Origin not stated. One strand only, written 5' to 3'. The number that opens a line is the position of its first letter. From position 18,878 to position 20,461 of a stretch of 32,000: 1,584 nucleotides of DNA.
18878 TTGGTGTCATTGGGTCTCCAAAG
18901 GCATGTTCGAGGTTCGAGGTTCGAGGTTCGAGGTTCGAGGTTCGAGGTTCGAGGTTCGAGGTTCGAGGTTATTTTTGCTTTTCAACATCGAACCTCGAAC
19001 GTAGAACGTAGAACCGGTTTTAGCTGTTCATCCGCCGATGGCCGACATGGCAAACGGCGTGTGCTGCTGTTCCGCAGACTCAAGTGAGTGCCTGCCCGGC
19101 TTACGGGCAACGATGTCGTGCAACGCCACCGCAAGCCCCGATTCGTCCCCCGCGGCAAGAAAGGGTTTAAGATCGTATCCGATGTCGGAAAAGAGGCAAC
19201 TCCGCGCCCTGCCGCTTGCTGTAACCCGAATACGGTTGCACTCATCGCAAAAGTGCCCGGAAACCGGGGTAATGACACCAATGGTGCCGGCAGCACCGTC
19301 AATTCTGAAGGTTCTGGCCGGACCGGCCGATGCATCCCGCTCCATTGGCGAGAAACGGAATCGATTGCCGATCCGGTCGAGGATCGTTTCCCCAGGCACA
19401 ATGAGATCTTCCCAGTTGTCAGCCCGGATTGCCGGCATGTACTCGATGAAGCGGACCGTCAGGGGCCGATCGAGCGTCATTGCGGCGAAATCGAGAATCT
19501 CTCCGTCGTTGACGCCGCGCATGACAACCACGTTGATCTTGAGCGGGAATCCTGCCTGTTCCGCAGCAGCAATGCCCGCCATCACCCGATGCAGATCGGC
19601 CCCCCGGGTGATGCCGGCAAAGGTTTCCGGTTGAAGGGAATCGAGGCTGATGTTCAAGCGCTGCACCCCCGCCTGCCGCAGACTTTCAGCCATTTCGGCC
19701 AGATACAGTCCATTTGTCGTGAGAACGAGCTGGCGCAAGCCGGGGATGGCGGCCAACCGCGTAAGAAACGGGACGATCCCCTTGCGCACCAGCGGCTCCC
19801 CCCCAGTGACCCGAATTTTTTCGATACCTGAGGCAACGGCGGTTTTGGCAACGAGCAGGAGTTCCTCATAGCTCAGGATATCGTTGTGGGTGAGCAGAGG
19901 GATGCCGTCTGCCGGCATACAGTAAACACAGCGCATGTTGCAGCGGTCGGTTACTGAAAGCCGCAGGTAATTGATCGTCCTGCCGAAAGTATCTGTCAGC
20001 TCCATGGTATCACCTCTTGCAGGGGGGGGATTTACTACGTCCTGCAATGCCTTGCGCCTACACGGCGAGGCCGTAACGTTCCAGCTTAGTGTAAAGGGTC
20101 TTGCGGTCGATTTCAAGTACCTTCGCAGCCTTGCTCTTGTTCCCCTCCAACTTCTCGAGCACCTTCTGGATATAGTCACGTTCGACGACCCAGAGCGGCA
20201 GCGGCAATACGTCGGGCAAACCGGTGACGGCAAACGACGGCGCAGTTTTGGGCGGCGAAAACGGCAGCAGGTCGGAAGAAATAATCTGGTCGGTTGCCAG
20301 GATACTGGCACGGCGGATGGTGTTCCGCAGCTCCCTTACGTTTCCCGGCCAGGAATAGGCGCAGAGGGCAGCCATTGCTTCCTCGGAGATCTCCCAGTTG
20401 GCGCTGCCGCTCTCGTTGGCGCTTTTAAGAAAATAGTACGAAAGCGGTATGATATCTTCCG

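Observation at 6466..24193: Shared sigma54 promoters and a common upstream motif define a regulon across the island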

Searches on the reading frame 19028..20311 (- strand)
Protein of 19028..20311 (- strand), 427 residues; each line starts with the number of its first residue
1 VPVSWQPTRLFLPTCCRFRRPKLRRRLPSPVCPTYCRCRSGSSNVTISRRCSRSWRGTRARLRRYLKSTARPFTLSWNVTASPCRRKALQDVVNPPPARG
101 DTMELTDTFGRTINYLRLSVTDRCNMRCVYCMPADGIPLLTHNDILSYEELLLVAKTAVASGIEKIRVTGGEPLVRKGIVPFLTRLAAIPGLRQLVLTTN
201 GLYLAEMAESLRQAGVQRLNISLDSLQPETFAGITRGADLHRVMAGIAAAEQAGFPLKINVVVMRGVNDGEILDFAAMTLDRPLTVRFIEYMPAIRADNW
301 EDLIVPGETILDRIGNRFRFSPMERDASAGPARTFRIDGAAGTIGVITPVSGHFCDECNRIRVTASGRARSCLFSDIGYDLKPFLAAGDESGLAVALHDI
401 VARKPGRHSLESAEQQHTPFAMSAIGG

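Call 5: search_protein_families(library=ncbifam, proteins=[window:19028-20311:-], max_evalue=0.00001)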
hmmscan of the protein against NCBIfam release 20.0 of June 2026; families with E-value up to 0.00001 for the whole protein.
window:19028-20311:- (427 aa): 36 families (the best 25 are shown)
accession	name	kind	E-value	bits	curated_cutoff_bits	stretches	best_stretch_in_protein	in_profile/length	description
TIGR02666.1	moaA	equivalog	4.1e-109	364.6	284.05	1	105-427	1-336/336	GTP 3',8-cyclase MoaA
TIGR02668.1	moaA_archaeal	equivalog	8.6e-63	212.1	325.25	1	105-401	1-295/303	GTP 3',8-cyclase MoaA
NF001199.0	PRK00164.2-1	equivalog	4.5e-59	200.1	231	1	104-376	2-271/308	GTP 3',8-cyclase MoaA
TIGR04055.1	rSAM_NirJ2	equivalog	5.6e-18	65.5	500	1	120-283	6-165/326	putative heme d1 biosynthesis radical SAM protein NirJ2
TIGR04545.1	rSAM_ahbD_hemeb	equivalog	2.1e-17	63.6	500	1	119-268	5-152/339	heme b synthase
NF045646.2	rSAM_Se_TrsS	equivalog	2.2e-16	59.4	490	1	118-293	90-265/441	radical SAM (seleno)protein TrsS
NF038283.1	viperin_w_prok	equivalog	7.5e-16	58.1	180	1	119-266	7-165/281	viperin family antiviral radical SAM protein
NF045702.1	rSAM_GDGT_ether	equivalog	9.5e-16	57.5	450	1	117-293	89-267/486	tetraether lipid synthase Tes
TIGR04317.1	W_rSAM_matur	equivalog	2.6e-14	53.1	380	1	113-249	3-135/349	tungsten cofactor oxidoreductase radical SAM maturase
TIGR02109.1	PQQ_syn_pqqE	equivalog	7.7e-14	51.4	381.35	1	118-274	11-164/358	pyrroloquinoline quinone biosynthesis protein PqqE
NF049973.1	radical_Rv1681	equivalog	2.6e-13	49.6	380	1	123-265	81-221/326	Rv1681 family radical SAM protein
TIGR04347.1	pseudo_SAM_Halo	equivalog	3.2e-13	49.7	525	1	119-256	43-177/390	TIGR04347 family pseudo-SAM/SPASM protein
TIGR04466.1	rSAM_BlsE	equivalog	5.6e-13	49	400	1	115-263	4-147/327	cytosylglucuronate decarboxylase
NF050035.1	rSAM_WgK_link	exception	7e-13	48.3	650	1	117-261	12-154/367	radical SAM/SPASM peptide maturase WgkB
TIGR04311.1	rSAM_Geo_metal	subfamily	2.5e-12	46.6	400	1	116-253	5-142/423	radical SAM/SPASM family putative metalloenzyme maturase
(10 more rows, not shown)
